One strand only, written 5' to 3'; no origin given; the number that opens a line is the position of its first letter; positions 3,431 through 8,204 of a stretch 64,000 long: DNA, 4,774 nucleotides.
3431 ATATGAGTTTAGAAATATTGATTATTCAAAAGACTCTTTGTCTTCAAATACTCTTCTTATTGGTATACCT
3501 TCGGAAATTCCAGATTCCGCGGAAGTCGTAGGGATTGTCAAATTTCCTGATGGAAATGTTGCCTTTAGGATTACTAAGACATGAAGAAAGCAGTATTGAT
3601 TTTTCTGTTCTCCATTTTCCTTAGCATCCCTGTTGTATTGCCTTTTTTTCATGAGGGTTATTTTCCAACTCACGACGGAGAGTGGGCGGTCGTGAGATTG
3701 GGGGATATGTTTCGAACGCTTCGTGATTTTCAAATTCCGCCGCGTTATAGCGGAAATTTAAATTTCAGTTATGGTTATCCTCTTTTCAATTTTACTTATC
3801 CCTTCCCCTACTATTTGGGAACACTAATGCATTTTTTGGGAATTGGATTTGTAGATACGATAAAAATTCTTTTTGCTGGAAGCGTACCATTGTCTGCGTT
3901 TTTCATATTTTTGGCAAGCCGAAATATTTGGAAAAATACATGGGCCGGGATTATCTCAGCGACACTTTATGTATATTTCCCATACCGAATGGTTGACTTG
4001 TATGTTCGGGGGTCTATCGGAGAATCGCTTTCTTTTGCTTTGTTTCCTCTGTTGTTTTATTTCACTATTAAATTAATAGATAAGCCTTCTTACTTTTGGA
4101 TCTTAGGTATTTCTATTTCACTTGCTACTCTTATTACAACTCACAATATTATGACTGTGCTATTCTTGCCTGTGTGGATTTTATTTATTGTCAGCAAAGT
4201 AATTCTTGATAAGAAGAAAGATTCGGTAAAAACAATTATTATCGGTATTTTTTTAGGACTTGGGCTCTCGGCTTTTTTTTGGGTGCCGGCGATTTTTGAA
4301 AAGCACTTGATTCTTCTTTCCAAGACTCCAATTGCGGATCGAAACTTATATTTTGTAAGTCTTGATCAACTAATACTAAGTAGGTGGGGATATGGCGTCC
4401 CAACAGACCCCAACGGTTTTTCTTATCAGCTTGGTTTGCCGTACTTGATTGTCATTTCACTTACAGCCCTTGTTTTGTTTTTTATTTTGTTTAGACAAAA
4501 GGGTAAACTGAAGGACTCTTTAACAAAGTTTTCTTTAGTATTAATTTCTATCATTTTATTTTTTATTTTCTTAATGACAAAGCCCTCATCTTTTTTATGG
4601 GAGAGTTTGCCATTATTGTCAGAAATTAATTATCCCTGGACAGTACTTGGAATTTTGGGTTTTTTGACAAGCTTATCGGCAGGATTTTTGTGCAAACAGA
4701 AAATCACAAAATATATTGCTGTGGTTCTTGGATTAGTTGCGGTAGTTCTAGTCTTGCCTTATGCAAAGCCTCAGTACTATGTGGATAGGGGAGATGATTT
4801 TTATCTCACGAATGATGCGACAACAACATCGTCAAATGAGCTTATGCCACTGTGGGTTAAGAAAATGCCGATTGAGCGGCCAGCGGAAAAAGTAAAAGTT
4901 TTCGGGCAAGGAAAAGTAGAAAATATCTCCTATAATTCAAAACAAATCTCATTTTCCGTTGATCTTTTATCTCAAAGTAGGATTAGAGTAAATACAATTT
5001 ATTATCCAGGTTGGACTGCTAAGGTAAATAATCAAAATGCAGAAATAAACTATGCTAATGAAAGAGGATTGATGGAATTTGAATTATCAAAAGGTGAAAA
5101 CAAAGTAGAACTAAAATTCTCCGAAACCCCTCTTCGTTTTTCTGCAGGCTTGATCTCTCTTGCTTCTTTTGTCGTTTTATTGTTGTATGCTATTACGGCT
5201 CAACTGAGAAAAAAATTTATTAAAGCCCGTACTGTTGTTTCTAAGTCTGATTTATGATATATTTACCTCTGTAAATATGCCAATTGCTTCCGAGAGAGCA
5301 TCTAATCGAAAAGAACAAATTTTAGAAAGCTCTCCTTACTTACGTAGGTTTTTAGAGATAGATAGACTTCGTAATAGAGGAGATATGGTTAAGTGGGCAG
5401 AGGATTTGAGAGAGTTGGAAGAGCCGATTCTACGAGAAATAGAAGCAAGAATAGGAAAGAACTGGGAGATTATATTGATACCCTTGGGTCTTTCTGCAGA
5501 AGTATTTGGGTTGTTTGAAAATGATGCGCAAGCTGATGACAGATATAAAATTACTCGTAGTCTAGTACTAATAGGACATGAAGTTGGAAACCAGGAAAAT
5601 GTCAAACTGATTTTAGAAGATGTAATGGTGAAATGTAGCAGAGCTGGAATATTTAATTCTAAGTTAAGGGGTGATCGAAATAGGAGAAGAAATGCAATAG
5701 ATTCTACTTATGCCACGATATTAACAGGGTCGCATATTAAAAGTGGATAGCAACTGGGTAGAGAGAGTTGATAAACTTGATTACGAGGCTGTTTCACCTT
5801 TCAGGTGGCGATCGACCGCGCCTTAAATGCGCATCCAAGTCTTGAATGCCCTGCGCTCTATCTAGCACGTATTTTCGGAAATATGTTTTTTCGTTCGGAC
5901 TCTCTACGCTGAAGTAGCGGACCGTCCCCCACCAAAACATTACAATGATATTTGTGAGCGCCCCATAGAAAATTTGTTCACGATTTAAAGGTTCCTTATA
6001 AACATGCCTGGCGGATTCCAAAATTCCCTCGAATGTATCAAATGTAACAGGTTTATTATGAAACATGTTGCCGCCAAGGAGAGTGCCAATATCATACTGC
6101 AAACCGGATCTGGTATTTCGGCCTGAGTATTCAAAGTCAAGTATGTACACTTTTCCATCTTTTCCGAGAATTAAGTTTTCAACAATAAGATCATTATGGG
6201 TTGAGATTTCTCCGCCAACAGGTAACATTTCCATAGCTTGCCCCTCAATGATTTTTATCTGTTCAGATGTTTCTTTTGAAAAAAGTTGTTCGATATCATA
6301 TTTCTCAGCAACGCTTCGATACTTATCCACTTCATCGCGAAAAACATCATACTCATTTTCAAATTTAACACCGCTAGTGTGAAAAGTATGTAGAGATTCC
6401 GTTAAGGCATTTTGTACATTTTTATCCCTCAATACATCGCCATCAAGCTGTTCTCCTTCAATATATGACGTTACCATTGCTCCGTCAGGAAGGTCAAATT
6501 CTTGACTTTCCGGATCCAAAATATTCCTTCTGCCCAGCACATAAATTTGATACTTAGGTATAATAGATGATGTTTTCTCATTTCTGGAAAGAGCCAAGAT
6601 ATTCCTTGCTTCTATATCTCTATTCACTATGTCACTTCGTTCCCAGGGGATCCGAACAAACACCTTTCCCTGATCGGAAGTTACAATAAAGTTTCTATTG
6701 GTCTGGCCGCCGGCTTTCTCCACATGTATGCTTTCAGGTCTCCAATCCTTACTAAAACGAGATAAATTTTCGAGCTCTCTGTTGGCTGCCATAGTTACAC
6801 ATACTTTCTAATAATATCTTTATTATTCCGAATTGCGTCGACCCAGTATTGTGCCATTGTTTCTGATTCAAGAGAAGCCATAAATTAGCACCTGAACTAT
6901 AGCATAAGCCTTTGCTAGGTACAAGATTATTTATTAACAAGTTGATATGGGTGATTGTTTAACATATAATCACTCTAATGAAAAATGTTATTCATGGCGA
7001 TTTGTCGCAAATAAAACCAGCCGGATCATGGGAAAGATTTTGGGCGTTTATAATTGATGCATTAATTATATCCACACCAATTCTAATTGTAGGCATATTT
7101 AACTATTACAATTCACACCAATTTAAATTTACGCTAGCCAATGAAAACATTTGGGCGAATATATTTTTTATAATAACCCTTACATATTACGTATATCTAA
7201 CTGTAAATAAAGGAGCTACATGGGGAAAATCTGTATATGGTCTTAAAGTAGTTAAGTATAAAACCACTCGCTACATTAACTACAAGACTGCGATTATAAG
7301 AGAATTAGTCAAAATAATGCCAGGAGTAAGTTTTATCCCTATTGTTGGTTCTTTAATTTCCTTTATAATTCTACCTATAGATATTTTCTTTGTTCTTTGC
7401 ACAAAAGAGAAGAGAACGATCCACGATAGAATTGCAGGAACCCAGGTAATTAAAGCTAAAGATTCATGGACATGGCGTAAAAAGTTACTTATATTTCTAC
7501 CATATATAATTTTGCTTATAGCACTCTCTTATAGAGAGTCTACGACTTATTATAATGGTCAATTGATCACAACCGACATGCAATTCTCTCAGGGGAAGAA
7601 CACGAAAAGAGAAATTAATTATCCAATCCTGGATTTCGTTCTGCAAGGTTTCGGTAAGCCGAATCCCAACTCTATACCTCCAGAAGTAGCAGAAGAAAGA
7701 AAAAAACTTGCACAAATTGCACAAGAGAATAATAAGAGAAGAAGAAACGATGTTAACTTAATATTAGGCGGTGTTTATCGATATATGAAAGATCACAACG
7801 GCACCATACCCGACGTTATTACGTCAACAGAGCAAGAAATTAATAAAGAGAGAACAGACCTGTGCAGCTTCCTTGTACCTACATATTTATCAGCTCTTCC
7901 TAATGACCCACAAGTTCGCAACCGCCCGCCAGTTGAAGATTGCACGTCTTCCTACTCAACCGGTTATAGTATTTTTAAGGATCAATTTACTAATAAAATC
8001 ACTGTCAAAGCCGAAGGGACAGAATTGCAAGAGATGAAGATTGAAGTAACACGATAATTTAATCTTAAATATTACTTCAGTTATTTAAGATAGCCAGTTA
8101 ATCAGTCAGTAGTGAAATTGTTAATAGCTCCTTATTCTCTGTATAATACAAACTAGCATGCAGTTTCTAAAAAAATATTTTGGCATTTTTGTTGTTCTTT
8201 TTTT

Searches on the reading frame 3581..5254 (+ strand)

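Call 28: search_protein_families(library=pfam, proteins=[window:3581-5254:+], max_evalue=0.001)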
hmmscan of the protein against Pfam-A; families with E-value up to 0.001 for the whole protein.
window:3581-5254:+ (558 aa): 2 families
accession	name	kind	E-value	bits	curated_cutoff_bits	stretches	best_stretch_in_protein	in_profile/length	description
PF09586.16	YfhO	-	1.1e-08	34.4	28.5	1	433-519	743-829/835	Bacterial membrane protein YfhO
PF10131.15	PTPS_related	-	4.9e-06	25.7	26.4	1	73-388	5-301/621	6-pyruvoyl-tetrahydropterin synthase related domain; membrane protein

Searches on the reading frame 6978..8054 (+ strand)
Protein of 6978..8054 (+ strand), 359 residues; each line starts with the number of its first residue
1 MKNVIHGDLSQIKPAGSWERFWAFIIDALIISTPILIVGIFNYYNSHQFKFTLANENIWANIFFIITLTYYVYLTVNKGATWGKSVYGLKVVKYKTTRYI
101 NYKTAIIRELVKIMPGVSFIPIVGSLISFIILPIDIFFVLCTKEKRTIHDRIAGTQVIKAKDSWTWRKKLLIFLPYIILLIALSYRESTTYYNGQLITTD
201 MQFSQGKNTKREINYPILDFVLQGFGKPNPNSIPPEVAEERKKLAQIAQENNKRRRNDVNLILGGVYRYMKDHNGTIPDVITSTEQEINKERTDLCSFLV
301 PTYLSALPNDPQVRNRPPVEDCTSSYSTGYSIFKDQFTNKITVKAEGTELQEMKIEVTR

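Call 28: search_protein_families(library=pfam, proteins=[window:6978-8054:+], max_evalue=0.001)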
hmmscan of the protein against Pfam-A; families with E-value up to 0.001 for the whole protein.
window:6978-8054:+ (359 aa): 1 family
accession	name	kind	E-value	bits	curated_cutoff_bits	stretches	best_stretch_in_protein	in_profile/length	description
PF06271.18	RDD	-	4.6e-27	95.4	24.1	1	14-154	1-137/137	RDD family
